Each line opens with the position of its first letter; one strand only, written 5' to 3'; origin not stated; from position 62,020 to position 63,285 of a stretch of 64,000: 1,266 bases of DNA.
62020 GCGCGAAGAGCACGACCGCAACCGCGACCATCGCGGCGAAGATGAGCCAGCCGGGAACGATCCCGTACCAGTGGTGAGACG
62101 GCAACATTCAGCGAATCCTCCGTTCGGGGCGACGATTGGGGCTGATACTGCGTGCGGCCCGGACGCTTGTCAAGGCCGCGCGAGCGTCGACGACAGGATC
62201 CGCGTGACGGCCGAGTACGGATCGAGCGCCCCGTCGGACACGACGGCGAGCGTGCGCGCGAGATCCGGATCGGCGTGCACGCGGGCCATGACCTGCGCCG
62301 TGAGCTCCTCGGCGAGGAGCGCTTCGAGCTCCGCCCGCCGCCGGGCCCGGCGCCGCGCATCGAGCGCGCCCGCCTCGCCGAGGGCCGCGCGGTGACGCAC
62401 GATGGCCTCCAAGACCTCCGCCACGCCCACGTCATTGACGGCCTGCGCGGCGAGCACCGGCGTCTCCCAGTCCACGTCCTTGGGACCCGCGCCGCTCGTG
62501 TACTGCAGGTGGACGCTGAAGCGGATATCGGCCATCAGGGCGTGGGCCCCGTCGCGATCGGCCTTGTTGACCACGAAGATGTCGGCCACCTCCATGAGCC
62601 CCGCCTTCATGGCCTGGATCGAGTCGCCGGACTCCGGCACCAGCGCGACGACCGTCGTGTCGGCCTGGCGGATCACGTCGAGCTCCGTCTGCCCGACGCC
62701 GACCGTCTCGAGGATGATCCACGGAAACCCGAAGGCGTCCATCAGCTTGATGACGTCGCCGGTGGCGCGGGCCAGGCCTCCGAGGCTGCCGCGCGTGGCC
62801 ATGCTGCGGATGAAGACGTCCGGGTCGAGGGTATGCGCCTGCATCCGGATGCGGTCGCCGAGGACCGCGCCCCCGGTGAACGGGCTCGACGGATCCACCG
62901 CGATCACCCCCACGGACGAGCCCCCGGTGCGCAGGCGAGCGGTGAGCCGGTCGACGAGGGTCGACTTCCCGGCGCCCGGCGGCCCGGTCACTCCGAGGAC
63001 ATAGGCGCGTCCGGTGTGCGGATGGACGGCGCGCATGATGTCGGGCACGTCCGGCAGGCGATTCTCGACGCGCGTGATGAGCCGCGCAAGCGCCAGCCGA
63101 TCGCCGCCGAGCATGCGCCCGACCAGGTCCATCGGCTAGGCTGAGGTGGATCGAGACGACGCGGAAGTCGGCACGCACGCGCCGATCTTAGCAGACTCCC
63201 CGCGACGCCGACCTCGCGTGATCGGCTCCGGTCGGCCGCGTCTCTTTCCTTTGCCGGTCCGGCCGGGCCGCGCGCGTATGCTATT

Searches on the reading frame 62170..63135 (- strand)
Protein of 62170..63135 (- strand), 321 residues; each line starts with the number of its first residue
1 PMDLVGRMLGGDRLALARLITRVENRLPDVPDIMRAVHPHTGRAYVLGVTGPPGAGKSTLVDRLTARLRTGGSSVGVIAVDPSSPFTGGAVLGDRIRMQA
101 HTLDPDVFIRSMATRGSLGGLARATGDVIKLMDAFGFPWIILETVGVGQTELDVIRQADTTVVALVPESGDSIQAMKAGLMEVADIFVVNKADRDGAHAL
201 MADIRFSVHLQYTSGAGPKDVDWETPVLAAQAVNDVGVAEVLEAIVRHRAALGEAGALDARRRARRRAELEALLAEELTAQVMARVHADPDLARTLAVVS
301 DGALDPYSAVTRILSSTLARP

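Call 70: search_protein_families(library=pfam, proteins=[window:62170-63135:-], max_evalue=0.00001)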
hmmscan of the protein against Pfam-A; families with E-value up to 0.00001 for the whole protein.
window:62170-63135:- (321 aa): 2 families
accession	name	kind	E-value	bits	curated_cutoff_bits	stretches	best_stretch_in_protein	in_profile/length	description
PF03308.22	MeaB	-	1.3e-93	313.4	23.1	1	16-284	1-270/273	Methylmalonyl Co-A mutase-associated GTPase MeaB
PF02492.25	cobW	-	7.4e-06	26.1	20.7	0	46-79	2-34/180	CobW/HypB/UreG, nucleotide-binding domain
